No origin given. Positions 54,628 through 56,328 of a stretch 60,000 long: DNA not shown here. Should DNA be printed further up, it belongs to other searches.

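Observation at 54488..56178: Radical SAM/SPASM enzyme ATGA-coupled to a Cys-rich peptide with four D-x-C repeats: candidate new thioether (ranthipeptide-like) RiPP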

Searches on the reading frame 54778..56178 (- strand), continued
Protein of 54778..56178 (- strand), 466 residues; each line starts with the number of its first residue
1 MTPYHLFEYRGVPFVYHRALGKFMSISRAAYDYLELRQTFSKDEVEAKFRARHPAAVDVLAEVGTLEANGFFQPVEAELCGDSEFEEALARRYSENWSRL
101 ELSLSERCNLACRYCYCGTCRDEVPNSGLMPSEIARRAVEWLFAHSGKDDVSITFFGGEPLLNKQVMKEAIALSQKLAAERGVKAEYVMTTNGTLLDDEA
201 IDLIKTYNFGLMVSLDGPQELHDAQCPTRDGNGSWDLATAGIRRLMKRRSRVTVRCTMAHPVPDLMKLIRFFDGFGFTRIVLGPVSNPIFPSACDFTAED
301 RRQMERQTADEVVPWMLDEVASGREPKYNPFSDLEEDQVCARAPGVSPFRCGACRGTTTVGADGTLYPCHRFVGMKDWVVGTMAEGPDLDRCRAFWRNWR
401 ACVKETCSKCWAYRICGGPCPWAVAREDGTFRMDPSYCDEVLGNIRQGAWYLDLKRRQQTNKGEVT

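Call 23: find_encoding_contigs(protein=P0111, flank=6000, max_places=1)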
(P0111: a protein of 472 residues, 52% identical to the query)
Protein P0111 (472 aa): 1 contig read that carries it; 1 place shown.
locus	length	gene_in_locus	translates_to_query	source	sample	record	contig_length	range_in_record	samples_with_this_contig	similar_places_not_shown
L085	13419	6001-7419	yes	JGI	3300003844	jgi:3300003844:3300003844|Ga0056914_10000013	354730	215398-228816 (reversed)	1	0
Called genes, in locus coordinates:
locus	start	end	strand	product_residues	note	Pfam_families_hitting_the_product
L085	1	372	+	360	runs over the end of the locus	PF02463:SMC_N (faint), PF00005:ABC_tran, PF13304:AAA_21 (faint), PF08402:TOBE_2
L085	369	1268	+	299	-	PF00528:BPD_transp_1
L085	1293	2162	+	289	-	PF00528:BPD_transp_1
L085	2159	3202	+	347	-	PF01547:SBP_bac_1, PF13416:SBP_bac_8, PF13531:SBP_bac_11, PF13343:SBP_bac_6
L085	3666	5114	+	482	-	PF00614:PLDc (faint), PF13091:PLDc_2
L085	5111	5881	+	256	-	PF13091:PLDc_2, PF00614:PLDc (faint)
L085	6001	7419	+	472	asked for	PF04055:Radical_SAM, PF13353:Fer4_12 (weak)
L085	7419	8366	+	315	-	-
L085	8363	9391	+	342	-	PF13620:CarboxypepD_reg (weak), PF13715:CarbopepD_reg_2 (faint)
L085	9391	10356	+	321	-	-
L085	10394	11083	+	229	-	PF14257:DUF4349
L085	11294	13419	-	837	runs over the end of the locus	PF00521:DNA_topoisoIV, PF03989:DNA_gyraseA_C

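Call 24: find_encoding_contigs(protein=P0101, flank=6000, max_places=1)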
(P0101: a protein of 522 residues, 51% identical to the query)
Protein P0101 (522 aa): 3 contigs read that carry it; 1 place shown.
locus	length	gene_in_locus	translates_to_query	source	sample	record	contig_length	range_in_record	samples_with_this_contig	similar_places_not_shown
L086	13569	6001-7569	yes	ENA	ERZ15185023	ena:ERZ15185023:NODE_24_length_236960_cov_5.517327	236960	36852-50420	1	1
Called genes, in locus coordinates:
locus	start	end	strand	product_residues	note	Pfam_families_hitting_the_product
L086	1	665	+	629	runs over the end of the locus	PF13365:Trypsin_2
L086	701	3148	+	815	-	PF00069:Pkinase, PF07714:PK_Tyr_Ser-Thr, PF03109:ABC1 (weak)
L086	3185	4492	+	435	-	-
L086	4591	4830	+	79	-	PF02416:TatA_B_E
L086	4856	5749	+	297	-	PF00902:TatC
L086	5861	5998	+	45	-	-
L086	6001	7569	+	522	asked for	PF04055:Radical_SAM, PF13353:Fer4_12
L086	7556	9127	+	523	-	-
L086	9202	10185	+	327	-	PF13620:CarboxypepD_reg (weak), PF13715:CarbopepD_reg_2 (faint)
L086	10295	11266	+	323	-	PF13715:CarbopepD_reg_2 (faint), PF13620:CarboxypepD_reg (weak), PF17210:SdrD_B (faint)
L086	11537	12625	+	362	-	-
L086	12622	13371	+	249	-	-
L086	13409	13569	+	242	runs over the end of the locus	-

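Call 26: search_protein_families(library=ncbifam, proteins=[L086:7505-9127:+, L084:7612-8784:+, L085:7392-8366:+, L004:2162-2860:+, L003:5880-6992:+, L083:7407-7664:+], max_evalue=1)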
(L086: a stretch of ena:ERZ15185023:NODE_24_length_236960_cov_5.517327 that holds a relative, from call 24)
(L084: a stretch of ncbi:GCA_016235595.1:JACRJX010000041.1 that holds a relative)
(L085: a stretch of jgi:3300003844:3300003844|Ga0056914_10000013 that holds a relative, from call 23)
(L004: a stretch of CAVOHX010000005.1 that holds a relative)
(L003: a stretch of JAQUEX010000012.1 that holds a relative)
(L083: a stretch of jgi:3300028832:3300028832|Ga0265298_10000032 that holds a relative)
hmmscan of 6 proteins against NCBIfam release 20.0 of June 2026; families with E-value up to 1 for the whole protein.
L086:7505-9127:+ (540 aa): 0 families

L084:7612-8784:+ (390 aa): 0 families

L085:7392-8366:+ (324 aa): 0 families

L004:2162-2860:+ (232 aa): 1 family
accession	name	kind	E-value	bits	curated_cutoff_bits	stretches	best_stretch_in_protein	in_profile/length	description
TIGR01409.1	TAT_signal_seq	domain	0.32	11.5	16.7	1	7-24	2-19/29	twin-arginine translocation signal domain-containing protein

L003:5880-6992:+ (370 aa): 0 families

L083:7407-7664:+ (85 aa): 0 families

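Call 27: search_protein_families(library=pfam, proteins=[L086:7505-9127:+, L084:7612-8784:+, L085:7392-8366:+, L004:2162-2860:+, L003:5880-6992:+, L083:7407-7664:+], max_evalue=1)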
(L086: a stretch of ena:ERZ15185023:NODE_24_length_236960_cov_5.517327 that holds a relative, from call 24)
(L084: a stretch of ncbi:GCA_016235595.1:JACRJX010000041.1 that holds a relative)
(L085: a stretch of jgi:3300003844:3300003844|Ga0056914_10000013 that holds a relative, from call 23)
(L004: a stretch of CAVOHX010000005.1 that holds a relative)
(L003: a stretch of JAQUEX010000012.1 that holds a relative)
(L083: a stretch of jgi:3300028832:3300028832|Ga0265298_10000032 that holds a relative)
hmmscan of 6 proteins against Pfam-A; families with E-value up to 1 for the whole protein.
L086:7505-9127:+ (540 aa): 1 family
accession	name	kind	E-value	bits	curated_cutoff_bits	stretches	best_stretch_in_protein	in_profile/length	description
PF20854.2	LED_rpt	-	0.00018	21.8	59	1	397-519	10-132/176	LED repeat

L084:7612-8784:+ (390 aa): 0 families

L085:7392-8366:+ (324 aa): 1 family
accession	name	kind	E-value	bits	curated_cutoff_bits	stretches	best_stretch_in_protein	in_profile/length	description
PF23283.1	D8C_UMOD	-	0.11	13.1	27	1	170-207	21-57/88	Uromodulin-like, D8C domain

L004:2162-2860:+ (232 aa): 2 families
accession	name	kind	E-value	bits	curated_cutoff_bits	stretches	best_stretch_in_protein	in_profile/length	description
PF01414.25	DSL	-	0.0011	19.6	24.2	1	94-126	13-45/46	Delta serrate ligand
PF10518.14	TAT_signal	-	0.011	16.1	22.7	1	6-24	2-20/21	TAT (twin-arginine translocation) pathway signal sequence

L003:5880-6992:+ (370 aa): 0 families

L083:7407-7664:+ (85 aa): 0 families

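Call 42: search_solved_structures(query=window:54778-56178:-, max_evalue=0.00001, show_alignments=2)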
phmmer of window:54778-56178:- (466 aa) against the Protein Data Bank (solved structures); distinct sequences matched with E-value up to 0.00001: 5.
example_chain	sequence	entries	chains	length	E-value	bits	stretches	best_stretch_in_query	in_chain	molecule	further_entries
5wgg_A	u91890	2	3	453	1e-37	133.3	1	4-421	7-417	Radical SAM domain protein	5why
4k37_A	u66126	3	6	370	1.8e-18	69.8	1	104-438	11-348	Anaerobic sulfatase-maturating enzyme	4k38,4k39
4k36_A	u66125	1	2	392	2.2e-18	69.5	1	104-438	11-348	Anaerobic sulfatase-maturating enzyme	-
9gm3_A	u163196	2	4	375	9.2e-17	64.1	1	103-275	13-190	ChlB radical SAM domain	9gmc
8vpo_A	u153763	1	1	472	1.2e-11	47.3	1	94-260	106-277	Radical SAM core domain-containing protein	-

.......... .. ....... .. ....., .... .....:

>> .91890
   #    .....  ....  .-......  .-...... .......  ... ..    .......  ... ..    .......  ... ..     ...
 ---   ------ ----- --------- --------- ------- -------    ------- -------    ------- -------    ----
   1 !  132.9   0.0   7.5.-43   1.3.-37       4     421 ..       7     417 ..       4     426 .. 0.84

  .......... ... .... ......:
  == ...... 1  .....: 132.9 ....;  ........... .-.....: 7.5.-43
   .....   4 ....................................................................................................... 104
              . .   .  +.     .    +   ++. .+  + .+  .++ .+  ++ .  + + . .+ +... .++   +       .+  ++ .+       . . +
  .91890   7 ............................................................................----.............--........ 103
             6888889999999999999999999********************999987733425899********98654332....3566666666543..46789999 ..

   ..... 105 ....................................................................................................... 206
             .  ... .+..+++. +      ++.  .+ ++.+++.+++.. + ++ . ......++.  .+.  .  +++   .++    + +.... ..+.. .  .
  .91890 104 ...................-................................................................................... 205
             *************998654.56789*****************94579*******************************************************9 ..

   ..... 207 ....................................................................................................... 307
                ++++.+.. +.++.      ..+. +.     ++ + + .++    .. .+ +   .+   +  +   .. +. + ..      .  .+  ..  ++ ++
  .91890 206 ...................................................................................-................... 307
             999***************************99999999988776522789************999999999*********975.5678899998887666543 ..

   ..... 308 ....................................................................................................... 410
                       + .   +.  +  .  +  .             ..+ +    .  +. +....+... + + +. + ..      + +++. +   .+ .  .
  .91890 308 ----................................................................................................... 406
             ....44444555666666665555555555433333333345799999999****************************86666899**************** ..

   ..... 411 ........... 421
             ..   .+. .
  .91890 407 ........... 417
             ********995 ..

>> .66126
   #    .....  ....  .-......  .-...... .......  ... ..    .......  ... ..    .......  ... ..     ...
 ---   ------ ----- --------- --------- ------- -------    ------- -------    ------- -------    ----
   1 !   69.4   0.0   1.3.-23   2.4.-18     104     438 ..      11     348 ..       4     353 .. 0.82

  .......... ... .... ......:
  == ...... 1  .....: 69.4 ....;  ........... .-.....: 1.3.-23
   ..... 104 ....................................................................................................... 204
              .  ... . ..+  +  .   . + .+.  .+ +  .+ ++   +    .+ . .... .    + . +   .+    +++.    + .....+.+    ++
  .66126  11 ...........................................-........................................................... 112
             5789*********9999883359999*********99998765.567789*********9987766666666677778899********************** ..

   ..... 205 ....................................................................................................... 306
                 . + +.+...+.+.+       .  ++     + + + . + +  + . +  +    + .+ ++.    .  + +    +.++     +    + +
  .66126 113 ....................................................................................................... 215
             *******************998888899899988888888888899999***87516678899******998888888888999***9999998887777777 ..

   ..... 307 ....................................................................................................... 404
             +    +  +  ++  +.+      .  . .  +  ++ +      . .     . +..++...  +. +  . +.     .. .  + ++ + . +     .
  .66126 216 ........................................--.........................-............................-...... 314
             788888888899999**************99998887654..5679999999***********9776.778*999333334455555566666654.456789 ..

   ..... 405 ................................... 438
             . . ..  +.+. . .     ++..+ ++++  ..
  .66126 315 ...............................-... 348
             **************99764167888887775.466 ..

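Call 62: predict_structure(alignment_id=A2)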
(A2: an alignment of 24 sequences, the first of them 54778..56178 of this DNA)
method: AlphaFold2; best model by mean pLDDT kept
length: 466 residues; sequences in the alignment: 24
mean_pLDDT: 90.1   pTM: 0.87
mean pLDDT of the five models: 90.1, 89.8, 89.7, 87.1, 86.9
residues with pLDDT >= 90: 308; 70-90: 136; 50-70: 21; < 50: 1
segments of 3 or more residues with pLDDT < 50: none
pLDDT, mean of each block of 10 residues (from residue 1): 89 93 93 93 93 91 90 79 91 90 88 78 78 97 94 89 96 98 95 93 94 93 81 86 93 94 97 96 90 91 96 97 94 90 79 69 92 91 94 94 87 87 92 88 95 92 67
secondary structure, 60 per line:
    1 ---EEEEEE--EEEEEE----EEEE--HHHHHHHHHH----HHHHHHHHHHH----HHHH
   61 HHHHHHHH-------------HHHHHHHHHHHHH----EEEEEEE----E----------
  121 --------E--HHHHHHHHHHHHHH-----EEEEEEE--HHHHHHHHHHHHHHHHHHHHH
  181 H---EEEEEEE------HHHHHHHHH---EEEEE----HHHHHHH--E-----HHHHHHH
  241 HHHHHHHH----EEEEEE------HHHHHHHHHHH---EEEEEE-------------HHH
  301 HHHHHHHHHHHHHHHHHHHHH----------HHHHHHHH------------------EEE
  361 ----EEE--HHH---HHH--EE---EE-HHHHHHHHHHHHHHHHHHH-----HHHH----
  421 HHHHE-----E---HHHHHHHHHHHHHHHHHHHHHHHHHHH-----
elements in order: E4-9 E12-17 E22-25 H28-37 H42-52 H57-68 H82-94 E99-105 H132-145 E151-157 H160-181 E185-191 H198-206 E210-214 H219-225 H234-248 E253-258 H265-275 E279-284 H298-321 H332-339 E358-360 E365-367 H389-407 H413-416 H421-424 H435-461

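Call 65: fold_search(model_id=the predicted structure, library=pdb)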
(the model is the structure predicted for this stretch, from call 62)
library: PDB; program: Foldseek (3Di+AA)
matches with E <= 10: 1297; with E <= 0.001: 109
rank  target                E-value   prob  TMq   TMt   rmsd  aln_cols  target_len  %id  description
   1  5why_B                2.8e-26  1.00  0.76  0.84   3.6       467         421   24  Structural Insights into Thioether Bond Formation in the Biosynthesis of Sactipeptides (released 2017-07-26)
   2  5wgg_A                5.2e-26  1.00  0.79  0.83   3.8       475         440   23  Structural Insights into Thioether Bond Formation in the Biosynthesis of Sactipeptides (released 2017-07-26)
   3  5why_A                1.5e-25  1.00  0.76  0.84   4.7       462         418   24  Structural Insights into Thioether Bond Formation in the Biosynthesis of Sactipeptides (released 2017-07-26)
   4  4k37_A                3.6e-19  1.00  0.63  0.78   3.9       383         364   20  Native anSMEcpe with bound AdoMet (released 2013-05-08)
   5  4k39_B                4.1e-19  1.00  0.62  0.78   3.8       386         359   20  Native anSMEcpe with bound AdoMet and Cp18Cys peptide (released 2013-05-08)
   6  4k38_B                4.1e-19  1.00  0.61  0.77   4.1       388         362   19  Native anSMEcpe with bound AdoMet and Kp18Cys peptide (released 2013-05-08)
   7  4k37_B                7.3e-19  1.00  0.63  0.78   4.0       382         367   20  Native anSMEcpe with bound AdoMet (released 2013-05-08)
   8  4k36_B                8.2e-19  1.00  0.62  0.78   3.8       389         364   20  His6 tagged anSMEcpe with bound AdoMet (released 2013-05-08)
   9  4k39_A                9.2e-19  1.00  0.62  0.78   4.1       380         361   20  Native anSMEcpe with bound AdoMet and Cp18Cys peptide (released 2013-05-08)
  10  4k38_A                2.1e-18  1.00  0.63  0.77   4.2       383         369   20  Native anSMEcpe with bound AdoMet and Kp18Cys peptide (released 2013-05-08)
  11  4k36_A                2.5e-18  1.00  0.63  0.76   3.9       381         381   20  His6 tagged anSMEcpe with bound AdoMet (released 2013-05-08)
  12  9gm3_C                1.7e-16  1.00  0.55  0.67   6.1       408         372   18  Crystal structure of the complex formed between the radical SAM protein ChlB and the leader region of its precursor su (released 2025-06-25)
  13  9gmc_A                1.1e-15  1.00  0.58  0.70   5.1       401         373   18  Crystal structure of the complex formed between the radical SAM protein ChlB and the R3A mutant of ChlA (released 2025-06-25)
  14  9gmc_C                1.2e-15  1.00  0.58  0.71   5.3       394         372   18  Crystal structure of the complex formed between the radical SAM protein ChlB and the R3A mutant of ChlA (released 2025-06-25)
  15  9gm3_A                3.8e-15  1.00  0.57  0.69   5.3       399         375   18  Crystal structure of the complex formed between the radical SAM protein ChlB and the leader region of its precursor su (released 2025-06-25)
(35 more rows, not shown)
